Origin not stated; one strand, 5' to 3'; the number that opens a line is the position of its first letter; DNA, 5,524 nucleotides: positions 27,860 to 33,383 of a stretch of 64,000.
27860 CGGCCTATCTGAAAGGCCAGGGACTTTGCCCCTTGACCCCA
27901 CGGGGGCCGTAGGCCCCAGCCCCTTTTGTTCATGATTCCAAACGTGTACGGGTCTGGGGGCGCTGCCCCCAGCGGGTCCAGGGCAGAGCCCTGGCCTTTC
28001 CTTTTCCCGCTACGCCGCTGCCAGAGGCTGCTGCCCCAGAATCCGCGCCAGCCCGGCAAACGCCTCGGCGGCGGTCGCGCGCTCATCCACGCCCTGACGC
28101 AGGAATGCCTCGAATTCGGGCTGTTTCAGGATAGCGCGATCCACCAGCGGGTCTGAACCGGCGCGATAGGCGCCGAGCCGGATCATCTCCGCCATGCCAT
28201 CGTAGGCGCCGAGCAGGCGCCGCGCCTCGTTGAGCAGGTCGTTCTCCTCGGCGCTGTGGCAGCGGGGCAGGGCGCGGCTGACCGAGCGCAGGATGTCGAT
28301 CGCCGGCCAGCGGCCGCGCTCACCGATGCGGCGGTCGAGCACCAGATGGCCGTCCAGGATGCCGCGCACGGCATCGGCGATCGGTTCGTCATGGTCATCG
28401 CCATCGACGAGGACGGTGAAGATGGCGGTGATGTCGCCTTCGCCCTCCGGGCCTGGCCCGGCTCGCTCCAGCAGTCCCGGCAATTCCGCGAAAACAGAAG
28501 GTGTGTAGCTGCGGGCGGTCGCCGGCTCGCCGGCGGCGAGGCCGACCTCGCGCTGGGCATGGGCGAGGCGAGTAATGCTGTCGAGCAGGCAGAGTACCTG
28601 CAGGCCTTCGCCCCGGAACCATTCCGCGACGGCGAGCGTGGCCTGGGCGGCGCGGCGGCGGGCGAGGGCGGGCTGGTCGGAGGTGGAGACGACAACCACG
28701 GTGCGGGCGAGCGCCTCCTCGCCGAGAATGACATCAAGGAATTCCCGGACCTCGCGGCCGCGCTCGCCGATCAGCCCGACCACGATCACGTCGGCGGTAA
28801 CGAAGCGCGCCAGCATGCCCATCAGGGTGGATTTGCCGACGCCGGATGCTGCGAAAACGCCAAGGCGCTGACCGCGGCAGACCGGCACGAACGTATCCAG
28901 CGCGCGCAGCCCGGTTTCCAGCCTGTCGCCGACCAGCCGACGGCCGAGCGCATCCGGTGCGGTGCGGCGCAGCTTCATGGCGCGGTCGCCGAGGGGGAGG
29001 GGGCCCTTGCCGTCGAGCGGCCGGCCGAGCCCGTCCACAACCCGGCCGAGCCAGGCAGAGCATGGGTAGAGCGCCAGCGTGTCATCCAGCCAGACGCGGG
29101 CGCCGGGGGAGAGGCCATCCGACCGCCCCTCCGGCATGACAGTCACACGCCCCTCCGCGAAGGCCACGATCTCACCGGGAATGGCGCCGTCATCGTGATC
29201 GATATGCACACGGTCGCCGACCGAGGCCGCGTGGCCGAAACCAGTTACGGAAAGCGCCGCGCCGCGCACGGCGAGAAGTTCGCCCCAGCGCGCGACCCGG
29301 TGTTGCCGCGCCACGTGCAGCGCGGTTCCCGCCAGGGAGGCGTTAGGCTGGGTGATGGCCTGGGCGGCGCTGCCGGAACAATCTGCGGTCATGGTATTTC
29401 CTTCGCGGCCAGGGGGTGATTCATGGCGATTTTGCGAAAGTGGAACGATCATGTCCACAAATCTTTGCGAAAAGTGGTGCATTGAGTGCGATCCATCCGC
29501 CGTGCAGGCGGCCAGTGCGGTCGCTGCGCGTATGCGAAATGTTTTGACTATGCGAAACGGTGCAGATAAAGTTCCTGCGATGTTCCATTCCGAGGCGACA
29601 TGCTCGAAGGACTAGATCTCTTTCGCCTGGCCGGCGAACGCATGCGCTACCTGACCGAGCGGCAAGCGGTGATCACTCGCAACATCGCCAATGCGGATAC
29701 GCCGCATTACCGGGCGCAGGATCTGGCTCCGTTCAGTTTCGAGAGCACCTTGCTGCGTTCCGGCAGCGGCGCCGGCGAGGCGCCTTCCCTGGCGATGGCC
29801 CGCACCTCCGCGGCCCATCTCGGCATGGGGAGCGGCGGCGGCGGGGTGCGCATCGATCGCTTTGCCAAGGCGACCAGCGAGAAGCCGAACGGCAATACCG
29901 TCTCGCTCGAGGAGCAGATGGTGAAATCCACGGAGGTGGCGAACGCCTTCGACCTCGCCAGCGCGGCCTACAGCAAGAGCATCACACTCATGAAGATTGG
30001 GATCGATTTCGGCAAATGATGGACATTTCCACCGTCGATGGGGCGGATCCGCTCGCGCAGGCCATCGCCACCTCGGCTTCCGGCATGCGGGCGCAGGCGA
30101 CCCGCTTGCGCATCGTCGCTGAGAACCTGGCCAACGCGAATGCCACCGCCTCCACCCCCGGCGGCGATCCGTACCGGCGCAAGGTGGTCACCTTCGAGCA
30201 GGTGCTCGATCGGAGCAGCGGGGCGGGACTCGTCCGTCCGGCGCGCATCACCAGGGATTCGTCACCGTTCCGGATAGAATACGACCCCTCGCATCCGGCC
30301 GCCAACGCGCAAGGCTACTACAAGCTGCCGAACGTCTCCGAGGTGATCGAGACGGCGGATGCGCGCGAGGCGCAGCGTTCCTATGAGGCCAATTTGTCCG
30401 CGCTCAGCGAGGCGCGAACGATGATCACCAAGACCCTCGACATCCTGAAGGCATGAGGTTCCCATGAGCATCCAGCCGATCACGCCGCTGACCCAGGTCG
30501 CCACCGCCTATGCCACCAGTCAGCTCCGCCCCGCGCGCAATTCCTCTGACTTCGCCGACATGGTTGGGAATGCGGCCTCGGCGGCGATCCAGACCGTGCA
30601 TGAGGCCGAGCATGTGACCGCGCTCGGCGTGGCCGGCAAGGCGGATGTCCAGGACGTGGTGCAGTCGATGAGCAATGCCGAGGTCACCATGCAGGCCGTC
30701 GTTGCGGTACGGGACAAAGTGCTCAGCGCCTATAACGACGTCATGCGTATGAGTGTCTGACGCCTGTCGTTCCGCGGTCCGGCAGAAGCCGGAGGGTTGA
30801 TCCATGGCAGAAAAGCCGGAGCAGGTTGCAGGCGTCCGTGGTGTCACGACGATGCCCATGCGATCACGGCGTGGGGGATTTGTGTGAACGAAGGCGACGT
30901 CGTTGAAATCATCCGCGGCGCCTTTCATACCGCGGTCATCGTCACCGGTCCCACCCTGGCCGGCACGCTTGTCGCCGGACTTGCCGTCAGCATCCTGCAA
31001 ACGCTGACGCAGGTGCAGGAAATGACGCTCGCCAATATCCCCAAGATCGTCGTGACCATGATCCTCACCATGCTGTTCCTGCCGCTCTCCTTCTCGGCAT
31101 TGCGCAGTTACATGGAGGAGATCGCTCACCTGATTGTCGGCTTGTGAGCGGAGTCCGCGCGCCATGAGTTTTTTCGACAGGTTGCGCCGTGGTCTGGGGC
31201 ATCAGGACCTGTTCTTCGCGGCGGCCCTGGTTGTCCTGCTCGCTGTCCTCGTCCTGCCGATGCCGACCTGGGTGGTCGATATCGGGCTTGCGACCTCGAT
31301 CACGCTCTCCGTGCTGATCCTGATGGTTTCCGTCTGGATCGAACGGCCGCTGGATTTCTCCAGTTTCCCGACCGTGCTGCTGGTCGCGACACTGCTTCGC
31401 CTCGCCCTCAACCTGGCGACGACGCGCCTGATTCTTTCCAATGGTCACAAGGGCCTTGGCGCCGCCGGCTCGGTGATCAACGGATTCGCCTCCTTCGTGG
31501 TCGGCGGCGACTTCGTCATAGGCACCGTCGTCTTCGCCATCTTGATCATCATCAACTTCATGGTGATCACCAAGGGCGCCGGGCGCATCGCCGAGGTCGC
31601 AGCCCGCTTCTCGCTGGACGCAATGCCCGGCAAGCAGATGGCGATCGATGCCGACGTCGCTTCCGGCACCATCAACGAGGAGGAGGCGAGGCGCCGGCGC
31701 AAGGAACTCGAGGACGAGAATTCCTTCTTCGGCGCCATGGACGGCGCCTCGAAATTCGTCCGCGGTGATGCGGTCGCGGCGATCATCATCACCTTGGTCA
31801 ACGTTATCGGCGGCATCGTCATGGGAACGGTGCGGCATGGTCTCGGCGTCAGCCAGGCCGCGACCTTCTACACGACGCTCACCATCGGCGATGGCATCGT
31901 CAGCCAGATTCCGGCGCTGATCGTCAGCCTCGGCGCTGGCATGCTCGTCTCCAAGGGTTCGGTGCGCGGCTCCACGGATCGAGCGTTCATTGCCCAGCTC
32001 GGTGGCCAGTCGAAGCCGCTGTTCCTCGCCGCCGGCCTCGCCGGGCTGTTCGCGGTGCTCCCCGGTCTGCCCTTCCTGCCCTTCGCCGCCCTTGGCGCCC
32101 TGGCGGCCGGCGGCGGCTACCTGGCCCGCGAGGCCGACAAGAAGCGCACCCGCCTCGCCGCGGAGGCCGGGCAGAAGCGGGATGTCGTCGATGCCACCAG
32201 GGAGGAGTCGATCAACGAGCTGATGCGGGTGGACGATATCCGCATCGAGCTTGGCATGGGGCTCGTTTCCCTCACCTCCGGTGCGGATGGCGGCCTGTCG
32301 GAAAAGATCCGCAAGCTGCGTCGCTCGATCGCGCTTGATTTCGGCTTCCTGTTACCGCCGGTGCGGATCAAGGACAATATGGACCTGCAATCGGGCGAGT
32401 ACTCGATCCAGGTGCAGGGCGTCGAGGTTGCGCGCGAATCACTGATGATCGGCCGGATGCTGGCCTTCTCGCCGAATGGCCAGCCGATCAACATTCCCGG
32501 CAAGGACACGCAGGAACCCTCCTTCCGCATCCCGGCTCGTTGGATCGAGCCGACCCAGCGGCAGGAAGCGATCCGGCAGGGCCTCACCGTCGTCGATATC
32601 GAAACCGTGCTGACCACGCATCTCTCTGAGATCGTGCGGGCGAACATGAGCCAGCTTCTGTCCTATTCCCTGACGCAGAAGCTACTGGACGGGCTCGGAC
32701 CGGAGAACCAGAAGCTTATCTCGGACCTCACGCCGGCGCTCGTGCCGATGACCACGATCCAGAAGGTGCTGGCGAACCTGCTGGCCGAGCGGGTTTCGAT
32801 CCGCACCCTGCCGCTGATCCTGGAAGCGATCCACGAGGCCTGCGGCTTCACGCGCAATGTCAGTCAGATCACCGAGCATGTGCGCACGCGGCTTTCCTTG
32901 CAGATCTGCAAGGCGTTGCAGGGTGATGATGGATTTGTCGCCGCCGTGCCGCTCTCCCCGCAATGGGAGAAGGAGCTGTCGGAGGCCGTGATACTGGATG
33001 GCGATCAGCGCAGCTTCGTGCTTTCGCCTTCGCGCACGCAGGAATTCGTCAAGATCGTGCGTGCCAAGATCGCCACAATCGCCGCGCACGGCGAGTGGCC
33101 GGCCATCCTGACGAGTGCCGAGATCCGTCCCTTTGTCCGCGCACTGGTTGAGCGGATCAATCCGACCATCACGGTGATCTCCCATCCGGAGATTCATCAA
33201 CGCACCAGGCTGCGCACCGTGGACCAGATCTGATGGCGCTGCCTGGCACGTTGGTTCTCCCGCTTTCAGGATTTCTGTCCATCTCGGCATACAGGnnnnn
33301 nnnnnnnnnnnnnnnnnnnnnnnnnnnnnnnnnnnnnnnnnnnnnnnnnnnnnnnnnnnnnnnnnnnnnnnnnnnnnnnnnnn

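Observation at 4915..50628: Oriented TGCGAAA(T) box recurring in almost every intergenic region of the motility supercluster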

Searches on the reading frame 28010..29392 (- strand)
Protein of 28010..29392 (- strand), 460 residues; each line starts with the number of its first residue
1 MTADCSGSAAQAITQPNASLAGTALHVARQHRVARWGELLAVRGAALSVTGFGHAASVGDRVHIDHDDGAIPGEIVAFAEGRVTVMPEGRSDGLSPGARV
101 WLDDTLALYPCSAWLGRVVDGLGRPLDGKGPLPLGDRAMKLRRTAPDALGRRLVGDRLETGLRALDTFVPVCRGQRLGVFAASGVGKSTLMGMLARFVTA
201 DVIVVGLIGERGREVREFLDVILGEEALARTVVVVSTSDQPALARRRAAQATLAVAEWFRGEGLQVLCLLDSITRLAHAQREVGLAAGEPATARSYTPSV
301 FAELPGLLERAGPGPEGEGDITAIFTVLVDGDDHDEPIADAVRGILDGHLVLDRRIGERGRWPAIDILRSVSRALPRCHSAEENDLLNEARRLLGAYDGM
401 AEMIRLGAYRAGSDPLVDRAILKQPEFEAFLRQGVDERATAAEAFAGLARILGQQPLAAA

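Call 13: search_protein_families(library=pfam, proteins=[window:28010-29392:-], max_evalue=0.01)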
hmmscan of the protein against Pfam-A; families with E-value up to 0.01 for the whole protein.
window:28010-29392:- (460 aa): 2 families
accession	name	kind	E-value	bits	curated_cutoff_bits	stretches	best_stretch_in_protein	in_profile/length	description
PF00006.31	ATP-synt_ab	-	1.4e-77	260.6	29.5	1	161-372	1-213/213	ATP synthase alpha/beta family, nucleotide-binding domain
PF18269.6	T3SS_ATPase_C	-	5.4e-19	68.3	22.7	1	380-449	2-71/72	T3SS EscN ATPase C-terminal domain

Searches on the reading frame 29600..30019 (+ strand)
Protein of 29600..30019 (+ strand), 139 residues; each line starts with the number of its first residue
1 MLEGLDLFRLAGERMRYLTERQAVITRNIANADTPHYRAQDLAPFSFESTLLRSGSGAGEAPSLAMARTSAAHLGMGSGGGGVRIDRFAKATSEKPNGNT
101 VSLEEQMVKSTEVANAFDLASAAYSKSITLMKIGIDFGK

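Call 14: search_protein_families(library=pfam, proteins=[window:29600-30019:+], max_evalue=0.01)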
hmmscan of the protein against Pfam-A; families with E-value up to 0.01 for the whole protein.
window:29600-30019:+ (139 aa): 1 family
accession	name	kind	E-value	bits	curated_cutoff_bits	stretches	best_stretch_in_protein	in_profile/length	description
PF00460.25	Flg_bb_rod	-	0.00017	21.9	20.7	1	11-37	4-30/31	Flagella basal body rod protein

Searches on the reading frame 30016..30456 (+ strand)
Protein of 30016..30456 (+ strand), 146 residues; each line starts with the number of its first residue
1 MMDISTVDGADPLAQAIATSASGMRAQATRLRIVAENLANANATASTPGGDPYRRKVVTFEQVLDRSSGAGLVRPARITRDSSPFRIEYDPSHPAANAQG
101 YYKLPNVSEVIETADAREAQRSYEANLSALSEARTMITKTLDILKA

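Call 14: search_protein_families(library=pfam, proteins=[window:30016-30456:+], max_evalue=0.01)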
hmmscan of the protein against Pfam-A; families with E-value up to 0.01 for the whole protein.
window:30016-30456:+ (146 aa): 2 families
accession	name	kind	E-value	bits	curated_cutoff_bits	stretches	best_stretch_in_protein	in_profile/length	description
PF06429.18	Flg_bbr_C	-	2.6e-07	30.5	23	1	98-142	1-45/46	Flagellar basal body rod FlgEFG protein C-terminal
PF00460.25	Flg_bb_rod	-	0.00016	22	20.7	1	18-44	2-27/31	Flagella basal body rod protein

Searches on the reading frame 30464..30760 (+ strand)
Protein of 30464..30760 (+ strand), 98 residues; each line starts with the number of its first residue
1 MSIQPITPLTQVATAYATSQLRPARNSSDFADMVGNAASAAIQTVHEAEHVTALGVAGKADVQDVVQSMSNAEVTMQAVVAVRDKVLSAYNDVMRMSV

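Call 14: search_protein_families(library=pfam, proteins=[window:30464-30760:+], max_evalue=0.01)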
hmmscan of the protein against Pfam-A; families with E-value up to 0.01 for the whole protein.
window:30464-30760:+ (98 aa): 1 family
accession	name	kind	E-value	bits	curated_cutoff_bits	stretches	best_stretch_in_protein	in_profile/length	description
PF02049.23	FliE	-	2.8e-18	66.3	22.4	1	18-98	8-89/89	Flagellar hook-basal body complex protein FliE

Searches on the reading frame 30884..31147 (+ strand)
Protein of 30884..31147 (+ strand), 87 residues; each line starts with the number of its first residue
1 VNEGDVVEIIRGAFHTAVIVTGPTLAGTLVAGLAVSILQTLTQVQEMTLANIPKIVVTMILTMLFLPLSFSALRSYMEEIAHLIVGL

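Call 14: search_protein_families(library=pfam, proteins=[window:30884-31147:+], max_evalue=0.01)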
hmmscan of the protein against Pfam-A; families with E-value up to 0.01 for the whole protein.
window:30884-31147:+ (87 aa): 1 family
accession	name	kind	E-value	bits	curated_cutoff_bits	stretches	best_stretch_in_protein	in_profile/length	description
PF01313.24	Bac_export_3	-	3.8e-20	72.1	25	1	6-77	2-73/74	Bacterial export proteins, family 3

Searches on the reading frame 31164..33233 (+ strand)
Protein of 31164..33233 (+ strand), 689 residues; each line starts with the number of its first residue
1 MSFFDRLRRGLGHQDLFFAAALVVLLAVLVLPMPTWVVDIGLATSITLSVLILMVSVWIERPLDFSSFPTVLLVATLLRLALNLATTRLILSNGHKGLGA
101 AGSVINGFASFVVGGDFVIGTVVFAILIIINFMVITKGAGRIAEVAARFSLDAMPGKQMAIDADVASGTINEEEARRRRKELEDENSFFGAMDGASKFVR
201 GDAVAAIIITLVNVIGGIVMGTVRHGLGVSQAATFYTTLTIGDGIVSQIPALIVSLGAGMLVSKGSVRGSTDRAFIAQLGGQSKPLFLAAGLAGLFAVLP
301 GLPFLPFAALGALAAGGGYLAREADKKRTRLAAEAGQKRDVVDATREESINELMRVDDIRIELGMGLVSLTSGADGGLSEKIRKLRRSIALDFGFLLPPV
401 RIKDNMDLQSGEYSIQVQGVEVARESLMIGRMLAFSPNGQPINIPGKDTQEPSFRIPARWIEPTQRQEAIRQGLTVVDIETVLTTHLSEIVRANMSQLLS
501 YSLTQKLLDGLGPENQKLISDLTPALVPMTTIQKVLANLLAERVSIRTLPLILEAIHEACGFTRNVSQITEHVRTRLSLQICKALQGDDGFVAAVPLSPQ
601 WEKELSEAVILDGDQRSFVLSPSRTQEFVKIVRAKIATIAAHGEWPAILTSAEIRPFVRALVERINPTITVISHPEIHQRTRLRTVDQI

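Call 17: find_related_loci(query=window:31164-33233:+, collection=genome_contigs, flank=10000)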
Query window:31164-33233:+ (689 aa) in genome_contigs; peptide patterns used: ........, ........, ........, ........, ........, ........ (x = any residue, [..] = any of these).
600 stretches matched a pattern (row limit reached: there are more); 598 encode a relative of the query (tblastn E <= 1e-3); the best 80 are kept; 80 distinct loci.
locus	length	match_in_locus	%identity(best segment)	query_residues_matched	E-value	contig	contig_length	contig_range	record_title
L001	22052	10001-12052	76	6-689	0e+0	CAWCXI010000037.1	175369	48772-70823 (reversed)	MAG: uncultured Alphaproteobacteria bacterium isolate MFD06714.bin.2.86 genome assembly, contig: contig_7990, whole geno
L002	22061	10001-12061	52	3-689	0e+0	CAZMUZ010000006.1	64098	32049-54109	MAG TPA_asm: uncultured Rhodospirillaceae bacterium isolate binchicken_co199_93 genome assembly, contig: NODE_553_length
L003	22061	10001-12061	51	3-689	0e+0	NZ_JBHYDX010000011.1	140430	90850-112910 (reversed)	MAG: Pannonibacter sp. isolate CCAP1437_1_bin-011 CCAP1437_1_bin-011_c11, whole genome shotgun sequence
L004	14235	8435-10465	52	15-689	0e+0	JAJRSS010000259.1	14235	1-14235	MAG: Alphaproteobacteria bacterium isolate Dive96_bin1.131 k141_4099541, whole genome shotgun sequence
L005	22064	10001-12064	52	3-689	0e+0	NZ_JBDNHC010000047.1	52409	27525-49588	MAG: Sneathiella sp. isolate concoct.243.ELB k141_429303, whole genome shotgun sequence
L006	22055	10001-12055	51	2-689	0e+0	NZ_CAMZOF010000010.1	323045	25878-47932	Pelagibius sp. Alg239-R121 NODE_10_length_323045_cov_65.8002, whole genome shotgun sequence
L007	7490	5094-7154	51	4-689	0e+0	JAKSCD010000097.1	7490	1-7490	MAG: Sneathiellales bacterium isolate MAG.259 k141_9222230, whole genome shotgun sequence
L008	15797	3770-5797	50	15-689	0e+0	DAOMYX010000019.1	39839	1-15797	MAG TPA_asm: Alphaproteobacteria bacterium isolate AMR_MDS_5615 NODE_382_length_39839_cov_22.403403, whole genome shotgu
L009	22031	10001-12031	50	12-689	0e+0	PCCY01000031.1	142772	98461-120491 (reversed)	MAG: Roseobacter sp. isolate NP10 MHASMcontig_1030247, whole genome shotgun sequence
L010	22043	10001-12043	52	12-689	0e+0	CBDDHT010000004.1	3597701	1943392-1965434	MAG: Methyloligellaceae bacterium isolate c3c507ba-ec01-4e02-bce8-0f298382d81c genome assembly, contig: contig_4, whole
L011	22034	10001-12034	51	11-689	0e+0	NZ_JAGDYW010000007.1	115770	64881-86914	MAG: Cognatishimia sp. isolate FR12alp11 FR12ZCynBig_contig_15845, whole genome shotgun sequence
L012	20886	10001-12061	51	1-689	0e+0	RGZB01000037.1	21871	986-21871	MAG: Proteobacteria bacterium isolate WBA_2_307 contig_100_36, whole genome shotgun sequence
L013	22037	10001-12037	52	14-689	0e+0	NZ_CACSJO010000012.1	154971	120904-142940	Novosphingobium sp. 18050 isolate 18050_Novoshingobium1_Ancestor, whole genome shotgun sequence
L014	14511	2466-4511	53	5-689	0e+0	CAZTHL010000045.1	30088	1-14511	MAG TPA_asm: uncultured Mycobacteriaceae bacterium isolate SRP128890_co1_269 genome assembly, contig: NODE_2596_length_3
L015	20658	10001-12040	49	11-689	0e+0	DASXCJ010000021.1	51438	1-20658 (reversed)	MAG TPA_asm: Rhizomicrobium sp. isolate SMAG_U5057 k141_1388741, whole genome shotgun sequence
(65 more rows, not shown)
